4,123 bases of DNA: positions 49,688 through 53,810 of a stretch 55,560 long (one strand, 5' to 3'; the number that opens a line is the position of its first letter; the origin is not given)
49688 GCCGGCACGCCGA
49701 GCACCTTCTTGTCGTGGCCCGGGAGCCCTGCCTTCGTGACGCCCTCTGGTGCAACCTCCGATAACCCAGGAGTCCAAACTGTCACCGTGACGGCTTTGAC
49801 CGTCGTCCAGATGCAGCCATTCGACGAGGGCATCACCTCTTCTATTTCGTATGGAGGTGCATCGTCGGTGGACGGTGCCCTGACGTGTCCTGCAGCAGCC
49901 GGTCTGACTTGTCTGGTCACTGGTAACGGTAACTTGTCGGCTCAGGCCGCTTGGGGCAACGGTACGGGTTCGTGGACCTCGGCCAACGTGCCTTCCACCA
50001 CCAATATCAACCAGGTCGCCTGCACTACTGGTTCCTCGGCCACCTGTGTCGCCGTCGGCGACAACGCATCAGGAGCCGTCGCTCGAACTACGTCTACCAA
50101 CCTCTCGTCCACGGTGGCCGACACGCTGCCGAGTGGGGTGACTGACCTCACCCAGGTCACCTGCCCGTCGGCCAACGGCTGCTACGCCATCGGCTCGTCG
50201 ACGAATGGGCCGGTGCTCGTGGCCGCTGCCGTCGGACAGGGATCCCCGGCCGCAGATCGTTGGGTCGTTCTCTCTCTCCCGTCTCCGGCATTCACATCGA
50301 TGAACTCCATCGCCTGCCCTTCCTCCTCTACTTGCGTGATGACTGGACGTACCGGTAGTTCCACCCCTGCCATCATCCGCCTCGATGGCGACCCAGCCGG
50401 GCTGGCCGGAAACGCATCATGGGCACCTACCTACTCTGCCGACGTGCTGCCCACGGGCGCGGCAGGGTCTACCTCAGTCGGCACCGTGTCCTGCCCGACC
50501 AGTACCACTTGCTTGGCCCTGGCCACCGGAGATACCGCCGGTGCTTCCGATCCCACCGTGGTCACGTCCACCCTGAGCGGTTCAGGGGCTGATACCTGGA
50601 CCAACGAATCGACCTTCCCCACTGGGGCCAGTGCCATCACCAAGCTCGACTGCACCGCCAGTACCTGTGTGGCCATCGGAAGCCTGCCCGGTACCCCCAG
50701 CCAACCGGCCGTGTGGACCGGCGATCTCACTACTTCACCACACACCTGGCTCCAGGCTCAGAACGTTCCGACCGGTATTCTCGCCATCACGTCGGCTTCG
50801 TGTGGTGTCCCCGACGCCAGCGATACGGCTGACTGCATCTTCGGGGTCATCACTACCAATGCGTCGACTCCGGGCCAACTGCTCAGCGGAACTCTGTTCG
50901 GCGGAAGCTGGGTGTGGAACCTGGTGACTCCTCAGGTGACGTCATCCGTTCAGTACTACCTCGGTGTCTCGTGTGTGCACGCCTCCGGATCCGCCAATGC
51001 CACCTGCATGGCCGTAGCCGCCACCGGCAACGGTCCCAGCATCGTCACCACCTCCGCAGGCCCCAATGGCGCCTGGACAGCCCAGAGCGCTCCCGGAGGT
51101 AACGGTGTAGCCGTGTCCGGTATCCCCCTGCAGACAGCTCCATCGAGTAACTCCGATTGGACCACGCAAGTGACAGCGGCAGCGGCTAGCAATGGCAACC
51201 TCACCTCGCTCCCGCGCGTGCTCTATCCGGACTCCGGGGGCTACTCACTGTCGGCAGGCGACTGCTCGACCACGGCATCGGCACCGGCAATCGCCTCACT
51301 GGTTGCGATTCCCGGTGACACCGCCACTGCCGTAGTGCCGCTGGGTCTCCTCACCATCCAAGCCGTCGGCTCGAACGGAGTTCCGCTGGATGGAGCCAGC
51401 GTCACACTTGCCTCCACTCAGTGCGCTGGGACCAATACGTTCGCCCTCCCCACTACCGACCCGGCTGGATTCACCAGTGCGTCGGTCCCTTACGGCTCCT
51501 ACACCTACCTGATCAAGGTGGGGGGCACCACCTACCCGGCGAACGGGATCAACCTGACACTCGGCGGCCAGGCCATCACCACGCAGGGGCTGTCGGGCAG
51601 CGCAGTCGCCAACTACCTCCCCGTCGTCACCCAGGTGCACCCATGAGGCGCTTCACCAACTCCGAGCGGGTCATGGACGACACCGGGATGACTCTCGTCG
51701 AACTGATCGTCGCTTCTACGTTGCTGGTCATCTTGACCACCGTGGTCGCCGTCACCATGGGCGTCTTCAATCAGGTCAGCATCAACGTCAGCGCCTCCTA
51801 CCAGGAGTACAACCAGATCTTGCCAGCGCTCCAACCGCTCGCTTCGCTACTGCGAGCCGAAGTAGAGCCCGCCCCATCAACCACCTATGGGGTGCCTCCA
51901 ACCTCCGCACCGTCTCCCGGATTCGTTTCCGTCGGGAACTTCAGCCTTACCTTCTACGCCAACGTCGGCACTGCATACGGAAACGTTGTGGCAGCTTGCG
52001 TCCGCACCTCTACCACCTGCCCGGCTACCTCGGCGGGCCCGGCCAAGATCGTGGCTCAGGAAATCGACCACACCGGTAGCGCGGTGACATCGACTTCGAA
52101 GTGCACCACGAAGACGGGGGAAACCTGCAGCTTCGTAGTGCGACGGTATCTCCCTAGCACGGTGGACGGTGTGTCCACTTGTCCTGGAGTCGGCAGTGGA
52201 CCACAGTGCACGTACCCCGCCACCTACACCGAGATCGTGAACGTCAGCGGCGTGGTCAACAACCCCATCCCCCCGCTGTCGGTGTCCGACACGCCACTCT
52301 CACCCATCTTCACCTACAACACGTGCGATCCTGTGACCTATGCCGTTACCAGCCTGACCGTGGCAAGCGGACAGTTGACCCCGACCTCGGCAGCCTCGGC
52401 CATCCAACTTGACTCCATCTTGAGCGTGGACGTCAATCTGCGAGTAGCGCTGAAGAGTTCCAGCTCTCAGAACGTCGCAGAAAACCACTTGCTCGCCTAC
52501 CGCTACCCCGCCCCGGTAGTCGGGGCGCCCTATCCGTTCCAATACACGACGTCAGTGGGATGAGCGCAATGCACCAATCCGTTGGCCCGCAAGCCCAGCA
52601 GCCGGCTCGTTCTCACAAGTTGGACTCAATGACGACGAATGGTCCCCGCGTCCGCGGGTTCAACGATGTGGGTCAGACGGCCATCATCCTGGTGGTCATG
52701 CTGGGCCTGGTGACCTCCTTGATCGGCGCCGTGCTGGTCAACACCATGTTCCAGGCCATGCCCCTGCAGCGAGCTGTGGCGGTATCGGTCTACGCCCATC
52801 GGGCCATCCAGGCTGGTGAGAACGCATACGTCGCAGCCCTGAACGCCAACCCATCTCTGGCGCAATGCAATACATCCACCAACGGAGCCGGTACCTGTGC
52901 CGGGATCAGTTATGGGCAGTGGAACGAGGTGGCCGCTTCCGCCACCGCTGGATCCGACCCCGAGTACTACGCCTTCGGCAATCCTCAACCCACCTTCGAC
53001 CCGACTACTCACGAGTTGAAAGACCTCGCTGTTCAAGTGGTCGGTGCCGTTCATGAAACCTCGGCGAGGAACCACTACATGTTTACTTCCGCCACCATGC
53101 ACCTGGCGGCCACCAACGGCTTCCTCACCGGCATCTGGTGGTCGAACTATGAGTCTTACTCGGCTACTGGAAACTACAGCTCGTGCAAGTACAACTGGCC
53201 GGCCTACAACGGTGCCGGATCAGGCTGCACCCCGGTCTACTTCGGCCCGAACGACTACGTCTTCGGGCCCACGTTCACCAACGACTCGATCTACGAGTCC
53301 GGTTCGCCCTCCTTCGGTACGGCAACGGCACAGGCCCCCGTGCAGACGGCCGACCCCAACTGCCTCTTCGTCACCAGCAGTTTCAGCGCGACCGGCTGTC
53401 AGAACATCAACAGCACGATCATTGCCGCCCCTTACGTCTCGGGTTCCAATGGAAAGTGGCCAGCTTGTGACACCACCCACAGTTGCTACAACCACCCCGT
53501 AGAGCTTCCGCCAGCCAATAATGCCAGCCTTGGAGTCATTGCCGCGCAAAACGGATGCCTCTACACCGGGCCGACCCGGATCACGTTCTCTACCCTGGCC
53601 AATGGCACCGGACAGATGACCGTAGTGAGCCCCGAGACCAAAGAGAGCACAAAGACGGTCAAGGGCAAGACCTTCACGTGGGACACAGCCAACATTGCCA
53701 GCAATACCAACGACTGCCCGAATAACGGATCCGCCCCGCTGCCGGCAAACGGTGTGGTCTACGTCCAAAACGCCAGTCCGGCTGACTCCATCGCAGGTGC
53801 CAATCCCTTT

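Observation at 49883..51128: Eight Cys-pair repeats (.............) suggesting a beta-propeller fused to a pilin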

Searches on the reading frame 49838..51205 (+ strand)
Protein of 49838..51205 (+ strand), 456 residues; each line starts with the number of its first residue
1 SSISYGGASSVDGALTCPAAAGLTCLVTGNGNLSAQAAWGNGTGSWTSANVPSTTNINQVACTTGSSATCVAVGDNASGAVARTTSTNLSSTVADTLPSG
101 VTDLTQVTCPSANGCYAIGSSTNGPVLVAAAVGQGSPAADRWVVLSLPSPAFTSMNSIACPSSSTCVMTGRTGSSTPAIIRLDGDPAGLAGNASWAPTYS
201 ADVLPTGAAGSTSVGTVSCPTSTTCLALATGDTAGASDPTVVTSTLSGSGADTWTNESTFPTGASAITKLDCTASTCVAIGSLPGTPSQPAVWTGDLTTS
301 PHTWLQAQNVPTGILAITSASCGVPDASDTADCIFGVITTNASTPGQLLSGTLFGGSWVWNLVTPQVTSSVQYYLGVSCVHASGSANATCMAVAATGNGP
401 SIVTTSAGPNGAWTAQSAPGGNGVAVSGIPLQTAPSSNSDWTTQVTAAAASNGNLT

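Call 39: predict_structure(alignment_id=A2)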
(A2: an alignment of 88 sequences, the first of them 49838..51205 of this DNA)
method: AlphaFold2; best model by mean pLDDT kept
length: 456 residues; sequences in the alignment: 88
mean_pLDDT: 89.7   pTM: 0.87
mean pLDDT of the five models: 89.7, 88.4, 88.1, 87.8, 86.6
residues with pLDDT >= 90: 334; 70-90: 77; 50-70: 38; < 50: 7
segments of 3 or more residues with pLDDT < 50: 453-456
pLDDT, mean of each block of 10 residues (from residue 1): 60 87 88 89 86 94 94 97 94 96 98 98 97 87 92 96 98 93 97 96 87 96 97 93 97 97 95 97 93 97 96 96 93 96 92 96 91 93 79 88 93 82 58 69 57 43
secondary structure, 60 per line:
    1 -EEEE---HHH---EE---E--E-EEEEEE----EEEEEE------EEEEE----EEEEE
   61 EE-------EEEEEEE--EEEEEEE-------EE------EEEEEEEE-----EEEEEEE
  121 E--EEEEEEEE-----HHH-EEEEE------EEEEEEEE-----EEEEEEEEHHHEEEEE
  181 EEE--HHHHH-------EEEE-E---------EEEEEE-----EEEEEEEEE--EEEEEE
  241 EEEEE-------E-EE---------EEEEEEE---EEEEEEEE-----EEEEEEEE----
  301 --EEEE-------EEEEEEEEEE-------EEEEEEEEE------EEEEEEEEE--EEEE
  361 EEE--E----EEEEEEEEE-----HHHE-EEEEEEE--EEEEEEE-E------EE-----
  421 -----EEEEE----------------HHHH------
elements in order: E2-5 E25-30 E35-40 E47-51 E56-62 E70-76 E79-85 E101-108 E114-121 E124-131 E141-145 E152-159 E165-172 E176-183 H186-190 E198-201 E213-218 E224-232 E235-245 E266-272 E276-283 E289-296 E303-306 E314-323 E331-339 E346-354 E357-363 E371-379 E390-396 E399-405 E426-430 H447-450

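Call 41: search_protein_representatives(protein=window:49838-51205:+)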
Query: 456 residues. Proteins with E-value up to 0.001 (for the whole library): 1180; up to 1e-10: 222; up to 1e-30: 22. The best 150 are listed.
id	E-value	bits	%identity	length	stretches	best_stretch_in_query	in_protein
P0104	7.2e-109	381.4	49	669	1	2-450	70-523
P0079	1.6e-105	370.3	47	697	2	3-451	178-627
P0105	1.9e-99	350.3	49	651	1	2-456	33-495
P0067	8.1e-96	338.4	44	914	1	2-449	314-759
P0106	3.7e-88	313.1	51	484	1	2-401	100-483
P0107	1.0e-86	308.4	50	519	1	84-456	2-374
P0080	1.9e-74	267.9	42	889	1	2-455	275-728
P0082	1.3e-73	265.2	43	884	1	2-455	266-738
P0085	9.1e-71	255.8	42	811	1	2-453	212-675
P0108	2.3e-54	201.8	38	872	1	3-447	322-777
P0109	5.7e-54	200.4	40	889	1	5-449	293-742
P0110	1.4e-50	189.3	46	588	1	1-362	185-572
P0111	3.1e-42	161.8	43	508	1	213-454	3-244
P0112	3.6e-42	161.6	51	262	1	177-385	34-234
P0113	4.2e-39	151.5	49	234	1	1-163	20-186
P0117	7.9e-34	134.1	33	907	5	76-287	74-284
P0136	5.1e-24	101.8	36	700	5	41-170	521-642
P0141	5.2e-23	98.4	31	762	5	74-361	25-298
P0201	9.9e-15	71.1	35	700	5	63-282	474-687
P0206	2.3e-14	69.9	30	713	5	41-229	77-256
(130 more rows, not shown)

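Call 43: fold_search(model_id=the predicted structure, library=pdb)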
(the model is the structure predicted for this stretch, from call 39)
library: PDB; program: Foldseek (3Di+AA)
matches with E <= 10: 904; with E <= 0.001: 188
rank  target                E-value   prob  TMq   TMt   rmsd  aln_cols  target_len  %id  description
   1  5mxe                  3.4e-06  1.00  0.44  0.55   8.0       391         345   11  Photorhabdus asymbiotica lectin (PHL) in free form (released 2017-08-09)
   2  6rgr                  4.4e-06  1.00  0.45  0.57   7.4       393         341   12  Photorhabdus asymbiotica lectin PHL in complex with L-rhamnose (released 2020-07-01)
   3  6t96                  4.6e-06  1.00  0.47  0.58   6.7       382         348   11  Photorhabdus laumondii subsp. laumondii lectin PLL3 (released 2019-12-25)
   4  6y0f_C                4.8e-06  1.00  0.35  0.25  11.9       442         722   10  Structure of human FAPalpha in complex with linagliptin (released 2021-02-17)
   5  9d5n_CH               7.7e-06  1.00  0.35  0.27  17.2       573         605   12  48-nm doublet microtubule from Trichomonas vaginalis strain G3 (released 2025-05-14)
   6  6rg2_B                8.4e-06  1.00  0.45  0.57   7.5       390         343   12  Photorhabdus laumondii lectin PLL2 in complex with 3-O-methyl-D-glucose (released 2020-07-01)
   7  5mxf                  8.8e-06  1.00  0.44  0.55   7.5       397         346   12  Photorhabdus asymbiotica lectin (PHL) in complex with alpha-methyl fucoside (released 2017-08-09)
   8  8q81                  9.3e-06  1.00  0.47  0.59   6.3       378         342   11  Photorhabdus laumondii lectin PLL3 in complex with alpha-methyl-fucoside (released 2025-03-05)
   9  6rg2_A                1.2e-05  1.00  0.45  0.57   6.9       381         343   12  Photorhabdus laumondii lectin PLL2 in complex with 3-O-methyl-D-glucose (released 2020-07-01)
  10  6y0f_A                1.2e-05  1.00  0.35  0.25  11.9       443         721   10  Structure of human FAPalpha in complex with linagliptin (released 2021-02-17)
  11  5mxg_A                1.2e-05  1.00  0.47  0.59   6.5       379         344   11  Photorhabdus asymbiotica lectin (PHL) in complex with blood group H trisaccharide (released 2017-08-09)
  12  5jwz_B                1.2e-05  1.00  0.49  0.33  12.9       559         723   12  Structure of a Putative Xyloglucanase from the Cellulolytic Bacteria Streptomyces sp. SirexAA-E (released 2016-06-01)
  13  6flu_A                1.3e-05  1.00  0.46  0.57   7.0       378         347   12  Photorhabdus asymbiotica lectin (PHL) in complex with synthetic C-fucoside (released 2019-02-06)
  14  1u8e_B                1.3e-05  1.00  0.49  0.34   7.5       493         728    9  HUMAN DIPEPTIDYL PEPTIDASE IV/CD26 MUTANT Y547F (released 2004-08-17)
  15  1orv_A                1.4e-05  1.00  0.47  0.32   9.7       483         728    8  Crystal Structure of Porcine Dipeptidyl Peptidase IV (CD26) (released 2003-05-06)
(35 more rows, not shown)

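Call 51: search_protein_families(library=pfam, proteins=[P0117, P0136, P0141, P0201, P0206], max_evalue=0.01)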
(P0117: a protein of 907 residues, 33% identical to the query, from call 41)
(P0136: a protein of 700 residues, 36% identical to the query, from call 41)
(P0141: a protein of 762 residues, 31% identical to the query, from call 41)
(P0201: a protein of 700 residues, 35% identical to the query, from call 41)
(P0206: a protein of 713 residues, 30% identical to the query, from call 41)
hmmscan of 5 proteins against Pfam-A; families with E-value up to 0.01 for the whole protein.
P0117 (907 aa): 1 family
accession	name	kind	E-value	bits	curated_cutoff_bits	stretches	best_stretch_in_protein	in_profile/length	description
PF25454.1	zf-C3HC4_IRF-2BP1_2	-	0.0021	18.7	26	0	395-417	42-64/72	IRF-2BP1/2 C3HC4 zinc finger domain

P0136 (700 aa): 4 families
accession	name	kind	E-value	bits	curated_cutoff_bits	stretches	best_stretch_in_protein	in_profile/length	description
PF14870.12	PSII_BNR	-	2.1e-13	50.6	27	2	373-478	39-140/303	Photosynthesis system II assembly factor YCF48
PF13088.12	BNR_2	-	7.9e-06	25.9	31.4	0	90-160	139-211/277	BNR repeat-like domain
PF15902.12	Sortilin-Vps10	-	0.0009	18.6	33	0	421-527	5-110/446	Sortilin, neurotensin receptor 3,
PF19779.4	DUF6264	-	0.0028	18.3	31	1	13-106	63-157/183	Family of unknown function (DUF6264)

P0141 (762 aa): 0 families

P0201 (700 aa): 1 family
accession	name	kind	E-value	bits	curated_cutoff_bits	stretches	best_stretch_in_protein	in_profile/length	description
PF19565.4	DUF6087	-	2.3e-08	34.7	27.1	0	193-208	41-56/99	Family of unknown function (DUF6087)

P0206 (713 aa): 1 family
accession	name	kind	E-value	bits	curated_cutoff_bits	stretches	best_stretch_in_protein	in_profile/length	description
PF19565.4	DUF6087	-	4.5e-09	36.9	27.1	0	94-132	20-58/99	Family of unknown function (DUF6087)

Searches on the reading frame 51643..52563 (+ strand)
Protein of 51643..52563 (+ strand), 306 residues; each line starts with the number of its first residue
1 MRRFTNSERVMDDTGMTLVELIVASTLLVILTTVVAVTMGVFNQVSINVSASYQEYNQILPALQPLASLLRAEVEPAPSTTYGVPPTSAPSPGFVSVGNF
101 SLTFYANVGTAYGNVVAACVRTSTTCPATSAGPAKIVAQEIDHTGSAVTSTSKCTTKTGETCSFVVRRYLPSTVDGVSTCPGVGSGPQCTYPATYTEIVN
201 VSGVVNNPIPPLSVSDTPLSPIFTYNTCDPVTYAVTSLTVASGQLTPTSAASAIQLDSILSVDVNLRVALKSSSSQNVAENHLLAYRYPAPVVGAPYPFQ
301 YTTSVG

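Call 3: search_protein_families(library=pfam, proteins=[window:51643-52563:+], max_evalue=1)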
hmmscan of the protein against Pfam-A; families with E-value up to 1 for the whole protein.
window:51643-52563:+ (306 aa): 1 family
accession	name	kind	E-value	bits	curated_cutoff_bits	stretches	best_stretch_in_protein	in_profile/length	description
PF07963.17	N_methyl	-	0.0025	17.8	21.2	1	15-35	6-26/27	Prokaryotic N-terminal methylation motif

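Call 44: search_protein_families(library=ncbifam, proteins=[window:51643-52563:+], max_evalue=0.1)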
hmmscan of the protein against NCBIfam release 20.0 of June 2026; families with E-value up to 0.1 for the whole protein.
window:51643-52563:+ (306 aa): 2 families
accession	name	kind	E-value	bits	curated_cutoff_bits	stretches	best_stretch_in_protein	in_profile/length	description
TIGR02532.1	IV_pilin_GFxxxE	domain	0.0061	16.4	16.3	1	14-35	2-23/24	prepilin-type N-terminal cleavage/methylation domain-containing protein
TIGR02599.1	TIGR02599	subfamily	0.026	13.8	256.5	1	15-71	1-57/361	Verru_Chthon cassette protein C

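Call 60: search_solved_structures(query=window:51643-52560:+, max_evalue=10)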
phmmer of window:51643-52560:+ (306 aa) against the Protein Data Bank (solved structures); distinct sequences matched with E-value up to 10: 1.
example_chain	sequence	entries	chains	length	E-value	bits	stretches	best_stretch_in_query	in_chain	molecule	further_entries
2e73_A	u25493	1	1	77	1.1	12.1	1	160-192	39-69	Protein kinase C gamma type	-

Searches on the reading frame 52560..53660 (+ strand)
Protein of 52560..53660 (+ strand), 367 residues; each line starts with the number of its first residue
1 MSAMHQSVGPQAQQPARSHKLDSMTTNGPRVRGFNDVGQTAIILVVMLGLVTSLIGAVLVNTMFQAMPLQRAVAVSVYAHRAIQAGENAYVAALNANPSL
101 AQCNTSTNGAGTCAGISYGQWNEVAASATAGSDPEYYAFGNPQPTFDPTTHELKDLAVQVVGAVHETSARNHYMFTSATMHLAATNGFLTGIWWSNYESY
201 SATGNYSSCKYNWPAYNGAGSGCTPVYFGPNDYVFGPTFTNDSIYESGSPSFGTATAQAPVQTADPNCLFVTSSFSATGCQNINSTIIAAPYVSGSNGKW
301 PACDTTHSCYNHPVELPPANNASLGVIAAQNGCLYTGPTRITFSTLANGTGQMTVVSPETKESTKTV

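Call 53: find_homologous_proteins(query=window:52629-53660:+, max_evalue=0.001)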
Query window:52629-53660:+ (344 aa): 34 proteins with E <= 0.001 among 3190 candidates.
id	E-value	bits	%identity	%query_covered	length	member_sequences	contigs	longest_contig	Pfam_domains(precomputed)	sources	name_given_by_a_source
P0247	5.5e-114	399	54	96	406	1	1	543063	-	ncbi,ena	-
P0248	1.1e-105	372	79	58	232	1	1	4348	-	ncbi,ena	-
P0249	9.4e-100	352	54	89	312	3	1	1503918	-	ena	-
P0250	4.2e-91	324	53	83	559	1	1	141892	-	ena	-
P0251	3.5e-88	314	56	72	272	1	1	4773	-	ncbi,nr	ncbi:MAG TPA: hypothetical protein VND67_01980, partial [Acidimicrobiales bacterium]|nr:hypothetical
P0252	2.8e-87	311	53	80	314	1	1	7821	-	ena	-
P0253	5.9e-86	307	55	71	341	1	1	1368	-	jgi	jgi:hypothetical protein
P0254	1.6e-85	305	62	64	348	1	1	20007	-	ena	-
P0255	2.8e-81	292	48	84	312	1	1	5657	-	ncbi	ncbi:MAG: hypothetical protein ABSF33_17525, partial [Acidimicrobiales bacterium]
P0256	2.0e-79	285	54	74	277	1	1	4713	-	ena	-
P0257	1.6e-76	276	48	83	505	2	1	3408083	-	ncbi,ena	-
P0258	6.5e-76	274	60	59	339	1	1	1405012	-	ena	-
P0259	3.5e-70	255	45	87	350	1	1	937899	-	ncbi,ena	-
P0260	1.0e-69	254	45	90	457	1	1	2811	-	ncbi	ncbi:MAG: hypothetical protein ACRDYE_15460, partial [Acidimicrobiales bacterium]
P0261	2.1e-69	252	59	56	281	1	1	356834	-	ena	-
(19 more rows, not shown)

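Call 61: search_solved_structures(query=window:52560-53660:+, max_evalue=10)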
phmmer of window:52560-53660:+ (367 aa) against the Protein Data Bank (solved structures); distinct sequences matched with E-value up to 10: 0.
